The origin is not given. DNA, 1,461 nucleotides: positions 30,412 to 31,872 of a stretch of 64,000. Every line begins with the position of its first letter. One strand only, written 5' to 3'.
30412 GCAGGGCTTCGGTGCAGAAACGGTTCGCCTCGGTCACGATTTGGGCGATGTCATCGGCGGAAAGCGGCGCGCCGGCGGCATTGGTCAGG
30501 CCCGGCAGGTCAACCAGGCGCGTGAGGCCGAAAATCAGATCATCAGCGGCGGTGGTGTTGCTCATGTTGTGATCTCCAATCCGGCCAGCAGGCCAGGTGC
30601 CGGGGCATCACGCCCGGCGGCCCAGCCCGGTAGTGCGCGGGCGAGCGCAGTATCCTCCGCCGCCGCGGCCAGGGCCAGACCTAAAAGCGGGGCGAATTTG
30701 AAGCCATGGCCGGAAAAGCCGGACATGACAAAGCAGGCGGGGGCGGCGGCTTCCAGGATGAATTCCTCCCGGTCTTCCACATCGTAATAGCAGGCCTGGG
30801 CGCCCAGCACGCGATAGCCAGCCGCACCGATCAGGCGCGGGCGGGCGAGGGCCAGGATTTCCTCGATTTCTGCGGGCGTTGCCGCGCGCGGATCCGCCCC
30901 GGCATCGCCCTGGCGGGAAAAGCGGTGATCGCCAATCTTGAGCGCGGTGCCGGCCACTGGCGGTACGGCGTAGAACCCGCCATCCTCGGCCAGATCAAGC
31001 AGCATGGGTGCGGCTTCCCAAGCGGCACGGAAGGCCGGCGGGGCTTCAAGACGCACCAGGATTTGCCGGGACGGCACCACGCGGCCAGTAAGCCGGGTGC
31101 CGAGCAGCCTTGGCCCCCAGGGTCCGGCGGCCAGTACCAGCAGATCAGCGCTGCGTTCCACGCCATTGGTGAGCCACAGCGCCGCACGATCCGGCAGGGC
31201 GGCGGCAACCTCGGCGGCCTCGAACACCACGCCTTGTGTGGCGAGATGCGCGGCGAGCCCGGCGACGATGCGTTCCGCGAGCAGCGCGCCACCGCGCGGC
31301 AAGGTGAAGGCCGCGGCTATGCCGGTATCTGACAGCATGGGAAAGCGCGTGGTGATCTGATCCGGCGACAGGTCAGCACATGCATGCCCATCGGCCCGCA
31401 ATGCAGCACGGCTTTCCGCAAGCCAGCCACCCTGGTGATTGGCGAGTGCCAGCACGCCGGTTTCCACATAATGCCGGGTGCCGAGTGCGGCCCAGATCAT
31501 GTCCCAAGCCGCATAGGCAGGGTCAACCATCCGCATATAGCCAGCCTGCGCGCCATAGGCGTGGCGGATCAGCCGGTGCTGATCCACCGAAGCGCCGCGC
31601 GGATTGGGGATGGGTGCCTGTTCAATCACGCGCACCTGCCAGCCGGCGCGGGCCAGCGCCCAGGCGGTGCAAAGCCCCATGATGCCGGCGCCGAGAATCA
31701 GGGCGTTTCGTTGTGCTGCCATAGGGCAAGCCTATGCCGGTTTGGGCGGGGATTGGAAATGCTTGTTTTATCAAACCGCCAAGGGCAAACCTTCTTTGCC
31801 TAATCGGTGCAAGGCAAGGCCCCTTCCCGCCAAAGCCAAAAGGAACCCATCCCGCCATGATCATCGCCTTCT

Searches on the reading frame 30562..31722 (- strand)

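Call 3: search_protein_families(library=pfam, proteins=[window:30562-31722:-])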
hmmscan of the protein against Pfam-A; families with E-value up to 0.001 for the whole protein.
window:30562-31722:- (386 aa): 4 families
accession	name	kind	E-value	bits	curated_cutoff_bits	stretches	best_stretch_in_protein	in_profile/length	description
PF01266.30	DAO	-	1.3e-43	150.3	27.9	1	8-353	3-352/353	FAD dependent oxidoreductase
PF13450.12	NAD_binding_8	-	1.7e-08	35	21.9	1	9-60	1-51/68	NAD(P)-binding Rossmann-like domain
PF01494.25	FAD_binding_3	-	0.00081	19.1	22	0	7-48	4-47/349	FAD binding domain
PF07992.20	Pyr_redox_2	-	0.00095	19.1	26.1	0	5-40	143-178/291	Pyridine nucleotide-disulphide oxidoreductase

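Call 4: search_protein_families(library=ncbifam, proteins=[window:30562-31722:-])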
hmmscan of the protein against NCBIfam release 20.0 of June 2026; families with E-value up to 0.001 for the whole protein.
window:30562-31722:- (386 aa): 28 families (the best 25 are shown)
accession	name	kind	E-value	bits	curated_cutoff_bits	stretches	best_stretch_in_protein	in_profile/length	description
NF008425.0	PRK11259.1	equivalog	3.5e-53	180.9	257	1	4-361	4-364/377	N-methyl-L-tryptophan oxidase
TIGR01377.1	soxA_mon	subfamily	1.8e-35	122.4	479.65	1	7-356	3-359/381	amino oxidase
TIGR03364.1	HpnW_proposed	hypoth_equivalog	1.3e-15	57.4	285.1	1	7-197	3-191/365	TIGR03364 family FAD-dependent oxidoreductase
TIGR02352.1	thiamin_ThiO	equivalog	3.4e-15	56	250.8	1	8-254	2-250/351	glycine oxidase ThiO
NF002480.1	PRK01747.1-1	equivalog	7.6e-12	44.4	540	1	3-207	247-456/645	bifunctional tRNA (5-methylaminomethyl-2-thiouridine)(34)-methyltransferase MnmC2/FAD-dependent 5-carboxymethylaminomethyl-2-thiouridine(34)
TIGR03197.1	MnmC_Cterm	equivalog_domain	6.5e-11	41.9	174.2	1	7-201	2-201/400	FAD-dependent 5-carboxymethylaminomethyl-2-thiouridine(34) oxidoreductase MnmC1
NF001933.0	PRK00711.1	subfamily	2.5e-07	30.1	383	1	8-39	4-35/429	D-amino acid dehydrogenase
NF005566.0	PRK07236.1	subfamily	3.7e-07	29.4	333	1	3-47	5-50/386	hypothetical protein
NF005313.0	PRK06847.1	subfamily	7.5e-07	28.4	372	1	1-48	1-48/375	hypothetical protein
NF033623.1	urate_HpxO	equivalog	5.7e-06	25.5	500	1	7-46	2-41/381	FAD-dependent urate hydroxylase HpxO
TIGR02485.1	CobZ_N-term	equivalog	6.6e-06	25.2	372.55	1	7-66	4-62/437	FAD-dependent tricarballylate dehydrogenase TcuA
TIGR02734.1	crtI_fam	subfamily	1.2e-05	24.2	238.1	1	8-83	2-70/504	phytoene desaturase family protein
NF006021.0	PRK08163.1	equivalog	1.6e-05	24.1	459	1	2-38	3-39/398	3-hydroxybenzoate 6-monooxygenase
NF005720.0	PRK07538.1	subfamily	3.5e-05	22.9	400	1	5-44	3-42/418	hypothetical protein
NF049967.1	QhpG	equivalog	4e-05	22.7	240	1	8-42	2-35/423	flavin-dependent monooxygenase QhpG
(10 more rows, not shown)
